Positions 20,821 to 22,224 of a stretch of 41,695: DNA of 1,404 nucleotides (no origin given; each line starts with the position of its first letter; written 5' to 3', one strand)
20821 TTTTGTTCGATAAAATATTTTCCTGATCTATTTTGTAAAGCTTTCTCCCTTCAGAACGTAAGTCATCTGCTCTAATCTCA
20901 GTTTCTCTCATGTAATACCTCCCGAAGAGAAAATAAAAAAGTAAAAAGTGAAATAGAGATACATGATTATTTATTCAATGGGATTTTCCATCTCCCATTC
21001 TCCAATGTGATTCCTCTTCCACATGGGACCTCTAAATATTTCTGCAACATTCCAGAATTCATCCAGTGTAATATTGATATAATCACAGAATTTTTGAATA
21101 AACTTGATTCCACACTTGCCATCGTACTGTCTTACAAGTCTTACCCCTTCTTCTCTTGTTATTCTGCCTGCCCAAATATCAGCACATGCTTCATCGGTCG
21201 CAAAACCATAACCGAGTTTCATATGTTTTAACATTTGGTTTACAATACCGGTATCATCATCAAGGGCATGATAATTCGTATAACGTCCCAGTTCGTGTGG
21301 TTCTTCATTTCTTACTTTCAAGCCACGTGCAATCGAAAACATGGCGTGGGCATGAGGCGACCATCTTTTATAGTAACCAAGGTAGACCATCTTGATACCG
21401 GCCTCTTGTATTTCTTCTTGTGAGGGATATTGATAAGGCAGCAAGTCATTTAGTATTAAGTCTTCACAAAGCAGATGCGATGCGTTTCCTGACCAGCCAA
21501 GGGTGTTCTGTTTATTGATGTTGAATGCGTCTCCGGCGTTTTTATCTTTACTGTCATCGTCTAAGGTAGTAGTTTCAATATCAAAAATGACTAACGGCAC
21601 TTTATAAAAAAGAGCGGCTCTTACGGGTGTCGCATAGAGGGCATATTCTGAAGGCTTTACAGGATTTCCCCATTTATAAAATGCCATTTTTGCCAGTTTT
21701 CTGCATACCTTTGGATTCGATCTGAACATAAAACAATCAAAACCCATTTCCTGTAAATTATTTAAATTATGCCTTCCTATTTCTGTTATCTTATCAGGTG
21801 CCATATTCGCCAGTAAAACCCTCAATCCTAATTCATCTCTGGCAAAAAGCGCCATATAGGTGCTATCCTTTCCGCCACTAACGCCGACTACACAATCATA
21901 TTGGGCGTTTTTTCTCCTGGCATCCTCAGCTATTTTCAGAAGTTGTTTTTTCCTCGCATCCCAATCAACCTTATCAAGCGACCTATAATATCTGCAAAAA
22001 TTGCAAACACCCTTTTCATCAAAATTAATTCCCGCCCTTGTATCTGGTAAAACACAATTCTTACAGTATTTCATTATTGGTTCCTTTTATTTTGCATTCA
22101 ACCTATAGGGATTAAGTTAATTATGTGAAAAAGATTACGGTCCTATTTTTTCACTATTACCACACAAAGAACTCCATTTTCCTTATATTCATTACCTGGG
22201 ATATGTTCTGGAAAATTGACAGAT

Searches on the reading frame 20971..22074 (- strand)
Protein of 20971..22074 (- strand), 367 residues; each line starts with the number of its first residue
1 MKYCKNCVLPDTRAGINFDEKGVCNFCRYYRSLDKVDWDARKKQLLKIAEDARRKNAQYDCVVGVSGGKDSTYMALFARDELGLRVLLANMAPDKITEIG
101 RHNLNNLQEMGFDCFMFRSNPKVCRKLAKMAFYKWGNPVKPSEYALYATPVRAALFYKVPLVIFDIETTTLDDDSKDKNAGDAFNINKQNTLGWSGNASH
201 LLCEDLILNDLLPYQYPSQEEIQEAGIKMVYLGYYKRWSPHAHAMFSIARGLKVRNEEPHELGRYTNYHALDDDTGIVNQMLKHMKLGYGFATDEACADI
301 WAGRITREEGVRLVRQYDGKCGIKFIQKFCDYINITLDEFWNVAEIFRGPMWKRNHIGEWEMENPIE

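Call 5: search_protein_families(library=pfam, proteins=[window:20971-22074:-])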
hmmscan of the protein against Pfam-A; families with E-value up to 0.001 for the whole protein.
window:20971-22074:- (367 aa): 0 families

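Call 7: search_protein_families(library=pfam, proteins=[window:20971-22074:-], max_evalue=0.01)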
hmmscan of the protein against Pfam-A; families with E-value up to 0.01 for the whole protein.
window:20971-22074:- (367 aa): 1 family
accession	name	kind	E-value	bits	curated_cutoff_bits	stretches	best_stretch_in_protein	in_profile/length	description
PF02540.23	NAD_synthase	-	0.0048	16.5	21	1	54-97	14-57/242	NAD synthase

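Call 60: search_protein_families(library=ncbifam, proteins=[window:20971-22074:-], max_evalue=0.00001)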
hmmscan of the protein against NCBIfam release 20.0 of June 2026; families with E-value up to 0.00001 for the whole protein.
window:20971-22074:- (367 aa): 1 family
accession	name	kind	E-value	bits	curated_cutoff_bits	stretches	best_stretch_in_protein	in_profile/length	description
TIGR03573.1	WbuX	subfamily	4.8e-98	328.7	203.2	1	1-344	1-343/344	N-acetyl sugar amidotransferase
